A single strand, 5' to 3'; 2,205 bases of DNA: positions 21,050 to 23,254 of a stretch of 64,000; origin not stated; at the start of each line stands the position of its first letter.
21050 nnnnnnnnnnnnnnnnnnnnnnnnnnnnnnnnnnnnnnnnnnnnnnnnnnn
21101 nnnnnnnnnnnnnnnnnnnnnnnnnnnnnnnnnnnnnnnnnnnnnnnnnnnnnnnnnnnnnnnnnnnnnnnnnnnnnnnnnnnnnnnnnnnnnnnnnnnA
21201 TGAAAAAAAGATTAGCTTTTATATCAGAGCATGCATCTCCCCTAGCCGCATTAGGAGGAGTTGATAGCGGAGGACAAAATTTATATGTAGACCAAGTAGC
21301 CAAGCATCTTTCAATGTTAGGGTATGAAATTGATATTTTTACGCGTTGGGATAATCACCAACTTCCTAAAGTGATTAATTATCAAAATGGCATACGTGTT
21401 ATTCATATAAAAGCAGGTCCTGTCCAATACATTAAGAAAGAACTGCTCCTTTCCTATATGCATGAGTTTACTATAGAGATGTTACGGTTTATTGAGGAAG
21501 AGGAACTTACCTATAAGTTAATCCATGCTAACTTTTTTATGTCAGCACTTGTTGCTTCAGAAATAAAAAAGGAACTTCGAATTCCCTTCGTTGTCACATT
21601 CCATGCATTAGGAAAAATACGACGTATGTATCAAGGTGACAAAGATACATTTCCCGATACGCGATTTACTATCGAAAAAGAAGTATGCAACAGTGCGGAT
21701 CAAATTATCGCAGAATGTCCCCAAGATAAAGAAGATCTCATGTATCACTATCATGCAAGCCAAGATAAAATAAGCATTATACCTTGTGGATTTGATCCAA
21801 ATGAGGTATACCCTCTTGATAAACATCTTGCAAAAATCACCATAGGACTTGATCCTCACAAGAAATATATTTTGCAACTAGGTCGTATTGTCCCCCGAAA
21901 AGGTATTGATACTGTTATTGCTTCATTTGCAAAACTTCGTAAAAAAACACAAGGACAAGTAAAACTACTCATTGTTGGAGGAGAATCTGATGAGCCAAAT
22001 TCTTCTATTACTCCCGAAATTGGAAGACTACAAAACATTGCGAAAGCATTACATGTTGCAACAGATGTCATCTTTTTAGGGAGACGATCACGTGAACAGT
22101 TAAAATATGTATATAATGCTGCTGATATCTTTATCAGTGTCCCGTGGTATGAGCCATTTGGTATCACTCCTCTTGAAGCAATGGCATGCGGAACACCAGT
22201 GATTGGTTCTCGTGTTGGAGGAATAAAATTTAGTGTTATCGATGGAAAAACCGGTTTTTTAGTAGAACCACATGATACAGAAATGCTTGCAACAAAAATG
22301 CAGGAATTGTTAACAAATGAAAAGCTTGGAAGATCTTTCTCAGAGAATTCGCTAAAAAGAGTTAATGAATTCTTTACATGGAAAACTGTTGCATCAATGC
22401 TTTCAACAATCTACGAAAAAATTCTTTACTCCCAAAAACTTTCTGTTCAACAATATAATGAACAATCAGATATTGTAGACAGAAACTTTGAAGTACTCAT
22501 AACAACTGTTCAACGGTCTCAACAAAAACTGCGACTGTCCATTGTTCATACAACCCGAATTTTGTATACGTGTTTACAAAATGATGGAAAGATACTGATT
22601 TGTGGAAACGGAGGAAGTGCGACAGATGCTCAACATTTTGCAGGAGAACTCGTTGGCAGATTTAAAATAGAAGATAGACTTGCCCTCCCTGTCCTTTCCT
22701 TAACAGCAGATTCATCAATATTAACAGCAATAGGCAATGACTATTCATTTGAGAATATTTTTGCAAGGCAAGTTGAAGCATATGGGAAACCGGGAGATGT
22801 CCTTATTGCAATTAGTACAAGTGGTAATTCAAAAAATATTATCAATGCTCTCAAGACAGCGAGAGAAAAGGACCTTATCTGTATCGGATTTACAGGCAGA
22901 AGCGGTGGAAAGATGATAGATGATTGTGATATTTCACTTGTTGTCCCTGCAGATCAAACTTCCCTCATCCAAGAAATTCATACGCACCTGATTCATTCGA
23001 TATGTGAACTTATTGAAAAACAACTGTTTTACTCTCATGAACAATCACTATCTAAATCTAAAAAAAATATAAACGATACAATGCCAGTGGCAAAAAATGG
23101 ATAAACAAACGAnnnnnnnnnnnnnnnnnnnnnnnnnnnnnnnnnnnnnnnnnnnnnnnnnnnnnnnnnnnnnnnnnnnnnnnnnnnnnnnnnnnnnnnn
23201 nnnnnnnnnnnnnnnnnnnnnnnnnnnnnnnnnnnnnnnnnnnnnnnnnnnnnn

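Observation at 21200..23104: Unusual fusion of a GT4 glycosyltransferase with the sedoheptulose-7-phosphate isomerase GmhA (SIS domain)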

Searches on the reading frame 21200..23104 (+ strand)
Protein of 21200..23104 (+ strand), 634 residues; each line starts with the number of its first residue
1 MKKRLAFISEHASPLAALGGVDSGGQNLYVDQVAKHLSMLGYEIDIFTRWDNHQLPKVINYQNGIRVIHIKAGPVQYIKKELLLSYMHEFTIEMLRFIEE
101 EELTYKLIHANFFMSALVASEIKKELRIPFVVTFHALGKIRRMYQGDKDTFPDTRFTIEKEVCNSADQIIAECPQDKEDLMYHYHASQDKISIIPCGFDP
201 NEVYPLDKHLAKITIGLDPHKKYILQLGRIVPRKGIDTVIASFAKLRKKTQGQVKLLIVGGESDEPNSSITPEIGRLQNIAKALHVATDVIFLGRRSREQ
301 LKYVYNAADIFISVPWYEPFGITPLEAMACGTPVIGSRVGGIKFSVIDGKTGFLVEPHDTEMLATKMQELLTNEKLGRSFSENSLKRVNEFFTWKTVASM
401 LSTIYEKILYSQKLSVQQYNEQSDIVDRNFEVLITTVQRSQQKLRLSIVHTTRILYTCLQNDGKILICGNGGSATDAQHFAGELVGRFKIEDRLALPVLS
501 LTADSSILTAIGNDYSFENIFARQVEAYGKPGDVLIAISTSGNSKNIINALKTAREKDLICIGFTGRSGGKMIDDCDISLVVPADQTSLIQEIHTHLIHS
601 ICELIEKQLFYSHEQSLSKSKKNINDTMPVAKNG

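Call 3: search_protein_families(library=pfam, proteins=[window:21200-23104:+])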
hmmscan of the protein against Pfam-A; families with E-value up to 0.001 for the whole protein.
window:21200-23104:+ (634 aa): 8 families
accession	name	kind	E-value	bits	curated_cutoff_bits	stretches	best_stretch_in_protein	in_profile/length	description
PF00534.26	Glycos_transf_1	-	2.4e-43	148.1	26.4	1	216-386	10-171/172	Glycosyl transferases group 1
PF13692.12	Glyco_trans_1_4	-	3.2e-33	115.4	27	1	222-373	2-142/142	Glycosyl transferases group 1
PF13580.11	SIS_2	-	1.7e-27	96.6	27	1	436-566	9-138/138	SIS domain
PF13439.12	Glyco_transf_4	-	1.4e-25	90.7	28.5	1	24-201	2-169/170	Glycosyltransferase Family 4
PF13579.12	Glyco_trans_4_4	-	1e-15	58.8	29.7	1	24-197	1-158/158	Glycosyl transferase 4-like domain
PF20706.3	GT4-conflict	-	6.7e-11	42.2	26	1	150-342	131-316/385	Family 4 Glycosyltransferase in conflict systems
PF01380.27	SIS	-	2.2e-07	31.2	25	1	530-591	52-116/131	SIS domain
PF13524.12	Glyco_trans_1_2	-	1.9e-05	25.1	25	1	290-398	29-139/144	Glycosyl transferase-like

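Call 4: search_protein_families(library=ncbifam, proteins=[window:21200-23104:+])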
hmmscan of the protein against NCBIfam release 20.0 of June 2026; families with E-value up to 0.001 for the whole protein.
window:21200-23104:+ (634 aa): 55 families (the best 25 are shown)
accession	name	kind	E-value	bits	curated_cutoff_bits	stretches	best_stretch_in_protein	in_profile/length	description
TIGR03449.1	mycothiol_MshA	equivalog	2.1e-87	293.6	462.5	1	4-409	1-404/406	D-inositol-3-phosphate glycosyltransferase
NF010546.0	PRK13936.1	equivalog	5.8e-70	235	276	1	424-613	5-196/197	phosphoheptose isomerase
TIGR00441.1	gmhA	equivalog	3.3e-61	205.8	209.45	1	454-606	3-154/154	D-sedoheptulose 7-phosphate isomerase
NF001628.0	PRK00414.1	equivalog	2.8e-46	157.6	265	1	447-609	29-190/192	D-sedoheptulose 7-phosphate isomerase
TIGR02149.1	glgA_Coryne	subfamily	2.5e-45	155.3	302.4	1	87-409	68-391/391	glycogen synthase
NF008138.0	PRK10886.1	equivalog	1e-41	142.8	352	1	440-612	19-193/196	DnaA initiator-associating protein DiaA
NF010547.0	PRK13938.1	equivalog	1.2e-41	142.5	320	1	460-611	43-193/196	D-sedoheptulose 7-phosphate isomerase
TIGR02472.1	sucr_P_syn_N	equivalog_domain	1.2e-40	139.7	576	1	21-397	23-430/439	sucrose-phosphate synthase, putative, glycosyltransferase domain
TIGR03999.1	thiol_BshA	equivalog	2.3e-34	118.9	273.7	1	31-409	19-374/375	N-acetyl-alpha-D-glucosaminyl L-malate synthase BshA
NF041876.1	EPS_EpsE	equivalog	2.5e-29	102.7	400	1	189-401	186-389/389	exopolysaccharide biosynthesis GT4 family glycosyltransferase EpsE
NF012028.0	PRK15484.1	subfamily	3.5e-27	95.5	618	1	181-401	153-371/380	lipopolysaccharide N-acetylglucosaminyltransferase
TIGR04063.1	stp3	hypoth_equivalog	1.8e-26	92.9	442.05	1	106-409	94-396/397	TIGR04063 family PEP-CTERM/XrtA system glycosyltransferase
NF038295.1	EPS_HpsP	equivalog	1.8e-23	83.2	550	1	88-409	76-388/388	hormogonium polysaccharide biosynthesis glycosyltransferase HpsP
NF038229.1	Glyco4_Geo_Pelo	equivalog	2.7e-23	82.6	400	1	107-409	61-337/338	GPMC system family 4 glycosyltransferase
TIGR04157.1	glyco_rSAM_CFB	subfamily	4.3e-23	81.9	400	1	154-405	158-406/406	TIGR04157 family glycosyltransferase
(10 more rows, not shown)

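Call 6: find_homologous_proteins(query=window:21200-23101:+)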
Query window:21200-23101:+ (634 aa): 7999 proteins with E <= 0.001 among 8000 candidates; the best 120 are listed.
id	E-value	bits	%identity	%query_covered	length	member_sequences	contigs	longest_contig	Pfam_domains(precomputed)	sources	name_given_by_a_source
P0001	0.0e+0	1432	100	100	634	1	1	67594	PF01380.28,PF00534.27,PF13580.12,PF13579.13,PF13524.13,PF13439.13,PF20706.4,PF13692.13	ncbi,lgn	-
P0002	8.7e-268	908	64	96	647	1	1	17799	PF01380.28,PF00534.27,PF13580.12,PF13579.13,PF13439.13,PF20706.4,PF13692.13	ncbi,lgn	-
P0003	1.9e-264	897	63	96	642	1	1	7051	PF00534.27,PF13580.12,PF13579.13,PF13524.13,PF13439.13,PF20706.4,PF13692.13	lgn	-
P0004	1.4e-263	894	61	97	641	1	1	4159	PF01380.28,PF00534.27,PF13580.12,PF13579.13,PF13439.13,PF20706.4,PF13692.13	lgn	-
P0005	8.0e-260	882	64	96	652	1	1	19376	PF01380.28,PF00534.27,PF13580.12,PF13579.13,PF13524.13,PF13439.13,PF20706.4,PF13692.13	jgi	jgi:phosphoheptose isomerase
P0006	1.0e-259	881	61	98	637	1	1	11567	PF01380.28,PF00534.27,PF13580.12,PF13579.13,PF13524.13,PF13439.13,PF20706.4,PF13692.13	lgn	-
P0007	1.3e-259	881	64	96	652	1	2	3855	PF01380.28,PF00534.27,PF13580.12,PF13579.13,PF08323.18,PF13439.13,PF20706.4,PF13692.13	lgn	-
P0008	9.8e-257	871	61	97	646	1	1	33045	PF00534.27,PF13580.12,PF13579.13,PF13524.13,PF13439.13,PF20706.4,PF13692.13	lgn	-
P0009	2.2e-256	870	60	96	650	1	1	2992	PF00534.27,PF13477.13,PF13580.12,PF13579.13,PF13439.13,PF20706.4,PF13692.13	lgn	-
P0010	2.8e-256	870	59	98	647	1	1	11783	PF01380.28,PF00534.27,PF13580.12,PF13579.13,PF08323.18,PF13439.13,PF20706.4,PF13692.13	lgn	-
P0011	6.3e-256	869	61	97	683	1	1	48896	PF00534.27,PF13580.12,PF13579.13,PF13439.13,PF20706.4,PF13692.13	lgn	-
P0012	2.5e-254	864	60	97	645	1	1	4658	PF00534.27,PF13580.12,PF13579.13,PF08323.18,PF13439.13,PF20706.4,PF13692.13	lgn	-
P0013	7.5e-252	855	61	96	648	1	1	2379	PF01380.28,PF00534.27,PF13580.12,PF13579.13,PF08323.18,PF13439.13,PF20706.4,PF13692.13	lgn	-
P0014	8.0e-252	855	61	96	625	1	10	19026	PF01380.28,PF00534.27,PF13580.12,PF13579.13,PF13524.13,PF13439.13,PF20706.4,PF13692.13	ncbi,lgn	-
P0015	1.8e-251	854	60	96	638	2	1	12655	PF01380.28,PF00534.27,PF13580.12,PF13579.13,PF13439.13,PF20706.4,PF13692.13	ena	-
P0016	5.3e-250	849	60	97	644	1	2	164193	PF01380.28,PF00534.27,PF13580.12,PF13579.13,PF13524.13,PF13439.13,PF20706.4,PF13692.13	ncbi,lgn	-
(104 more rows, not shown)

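Call 10: find_encoding_contigs(protein=P0001, flank=10000, max_places=3)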
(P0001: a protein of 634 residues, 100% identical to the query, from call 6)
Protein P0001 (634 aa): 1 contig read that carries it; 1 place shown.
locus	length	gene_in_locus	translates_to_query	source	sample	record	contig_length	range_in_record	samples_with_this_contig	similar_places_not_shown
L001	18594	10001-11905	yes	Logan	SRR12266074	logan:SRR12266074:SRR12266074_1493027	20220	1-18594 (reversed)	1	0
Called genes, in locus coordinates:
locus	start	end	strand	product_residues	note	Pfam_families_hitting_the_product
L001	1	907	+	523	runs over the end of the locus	-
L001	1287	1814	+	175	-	PF04203:Sortase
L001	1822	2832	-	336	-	PF01757:Acyl_transf_3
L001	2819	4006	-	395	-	PF05496:RuvB_N, PF20720:nSTAND3 (weak), PF00004:AAA, PF07728:AAA_5 (weak), PF13173:AAA_14 (weak), PF16193:AAA_assoc_2, PF12002:MgsA_C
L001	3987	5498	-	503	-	PF01204:Trehalase, PF22422:MGH1-like_GH, PF01204:Trehalase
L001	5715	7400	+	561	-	-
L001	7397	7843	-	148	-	PF00293:NUDIX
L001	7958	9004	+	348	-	PF01075:Glyco_transf_9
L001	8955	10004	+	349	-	PF13692:Glyco_trans_1_4, PF13524:Glyco_trans_1_2, PF00534:Glycos_transf_1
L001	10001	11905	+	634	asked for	PF13439:Glyco_transf_4, PF13579:Glyco_trans_4_4, PF20706:GT4-conflict, PF00534:Glycos_transf_1, PF13692:Glyco_trans_1_4, PF13524:Glyco_trans_1_2 (faint), PF13580:SIS_2, PF01380:SIS (weak)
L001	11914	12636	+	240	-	PF00106:adh_short, PF08659:KR, PF13561:adh_short_C2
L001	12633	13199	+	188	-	PF00702:Hydrolase (faint), PF08645:PNK3P (weak), PF13419:HAD_2 (faint), PF13242:Hydrolase_like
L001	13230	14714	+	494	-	PF00294:PfkB, PF01467:CTP_transf_like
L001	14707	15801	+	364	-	PF01075:Glyco_transf_9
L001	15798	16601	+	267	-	PF00535:Glycos_transf_2, PF13641:Glyco_tranf_2_3 (weak)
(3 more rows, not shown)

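Call 17: find_related_loci(query=A1, collection=genome_contigs, flank=10000)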
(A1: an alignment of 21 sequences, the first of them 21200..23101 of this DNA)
Query A1 (634 aa) in genome_contigs; peptide patterns used: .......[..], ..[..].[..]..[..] (x = any residue, [..] = any of these).
600 stretches matched a pattern (row limit reached: there are more); 593 encode a relative of the query (tblastn E <= 1e-3); the best 80 are kept; 80 distinct loci.
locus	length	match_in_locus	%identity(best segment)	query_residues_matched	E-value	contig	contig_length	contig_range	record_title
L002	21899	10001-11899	50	1-634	0e+0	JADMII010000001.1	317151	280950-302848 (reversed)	MAG: Dehalococcoidia bacterium isolate MAG008 NODE_23_length_317151_cov_17.169539, whole genome shotgun sequence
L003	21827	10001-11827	52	1-610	0e+0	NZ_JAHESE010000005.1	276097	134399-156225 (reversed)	Dawidia cretensis strain PWU5 NODE_5_length_276097_cov_11.132766, whole genome shotgun sequence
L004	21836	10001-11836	51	1-612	0e+0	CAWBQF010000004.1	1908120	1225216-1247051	MAG: uncultured Chloroflexia bacterium isolate MFD01721.bin.2.163 genome assembly, contig: contig_3544, whole genome sho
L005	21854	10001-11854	52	1-619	0e+0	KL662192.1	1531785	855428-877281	Leptolyngbya sp. JSC-1 genomic scaffold Osccy1DRAFT_CYJSC1_DRAF_scaffold00139.2, whole genome shotgun sequence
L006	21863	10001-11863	51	1-630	0e+0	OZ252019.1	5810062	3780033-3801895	MAG: Ilyomonas sp. isolate dbae6028-de51-4b60-b1a9-253db4e37382 genome assembly, chromosome: 1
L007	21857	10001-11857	50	1-621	0e+0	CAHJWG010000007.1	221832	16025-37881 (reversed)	Sphingobacteriaceae bacterium isolate Lichen_MAGs_lobaria3 genome assembly, contig: NODE_40_length_221832_cov_6.481509,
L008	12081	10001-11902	49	1-634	0e+0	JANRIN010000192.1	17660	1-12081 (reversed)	MAG: Leptolyngbyaceae cyanobacterium bins.302 k141_3920536, whole genome shotgun sequence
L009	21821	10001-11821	50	1-609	0e+0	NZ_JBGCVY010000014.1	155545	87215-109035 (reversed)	MAG: Mucilaginibacter sp. isolate MAG_010 k141_128329, whole genome shotgun sequence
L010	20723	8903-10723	49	4-610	0e+0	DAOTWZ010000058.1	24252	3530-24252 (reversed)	MAG TPA_asm: Dehalococcoidia bacterium isolate H17_190 k77_218499, whole genome shotgun sequence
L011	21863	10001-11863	52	1-625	0e+0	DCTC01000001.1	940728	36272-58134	MAG TPA_asm: Candidatus Roizmanbacteria bacterium UBA1450 UBA1450_contig_1166, whole genome shotgun sequence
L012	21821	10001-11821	52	1-607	0e+0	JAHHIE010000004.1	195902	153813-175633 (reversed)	MAG: Stenomitos rutilans HA7619-LM2 scaffold_42_c1, whole genome shotgun sequence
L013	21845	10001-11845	50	3-626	0e+0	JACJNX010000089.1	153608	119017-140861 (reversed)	Cyanobacteria bacterium FACHB-63 contig89, whole genome shotgun sequence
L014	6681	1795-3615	50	1-609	0e+0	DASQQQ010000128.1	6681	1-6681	MAG TPA_asm: Actinomycetota bacterium isolate SMAG_U10861 k141_4705, whole genome shotgun sequence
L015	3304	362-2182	49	3-609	0e+0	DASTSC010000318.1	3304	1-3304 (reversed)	MAG TPA_asm: Candidatus Limnocylindrales bacterium isolate SMAG_U2270 k141_403469, whole genome shotgun sequence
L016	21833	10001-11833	49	1-609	0e+0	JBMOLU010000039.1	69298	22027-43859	MAG: Chloroflexota bacterium isolate Betzabe_MAG032 MAG032_39, whole genome shotgun sequence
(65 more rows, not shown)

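Call 29: search_protein_representatives(protein=window:21200-23101:+)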
Query: 634 residues. Proteins with E-value up to 0.001 (for the whole library): 292066; up to 1e-10: 61923; up to 1e-30: 2412. The best 150 are listed.
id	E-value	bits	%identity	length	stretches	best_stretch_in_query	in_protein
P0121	2.4e-214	729.8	51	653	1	1-616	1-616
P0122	2.1e-206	703.6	52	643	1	1-629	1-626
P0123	1.9e-176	604.6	46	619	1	1-625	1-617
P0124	3.8e-173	593.7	46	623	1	4-618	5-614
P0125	1.5e-164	565.3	44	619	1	1-608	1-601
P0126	1.0e-157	542.8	57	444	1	1-412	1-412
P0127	1.0e-151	523.0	57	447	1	1-426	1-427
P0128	4.0e-151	521.0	49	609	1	1-499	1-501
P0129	2.0e-145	502.2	42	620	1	1-615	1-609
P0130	3.2e-141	488.3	49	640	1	1-469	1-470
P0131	1.2e-135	469.9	54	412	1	18-416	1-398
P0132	8.1e-129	447.3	51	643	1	4-408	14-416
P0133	3.9e-128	445.1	48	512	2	159-412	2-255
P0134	3.0e-122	425.6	39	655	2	270-614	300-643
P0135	2.3e-120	419.4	47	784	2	3-265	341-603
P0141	1.1e-108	380.9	44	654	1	4-409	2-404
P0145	1.1e-104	367.7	44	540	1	2-413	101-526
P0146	1.8e-104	366.9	36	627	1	4-609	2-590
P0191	2.1e-74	267.6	36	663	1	4-412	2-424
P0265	1.5e-65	238.4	31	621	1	4-604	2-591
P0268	7.8e-65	236.0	34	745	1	6-401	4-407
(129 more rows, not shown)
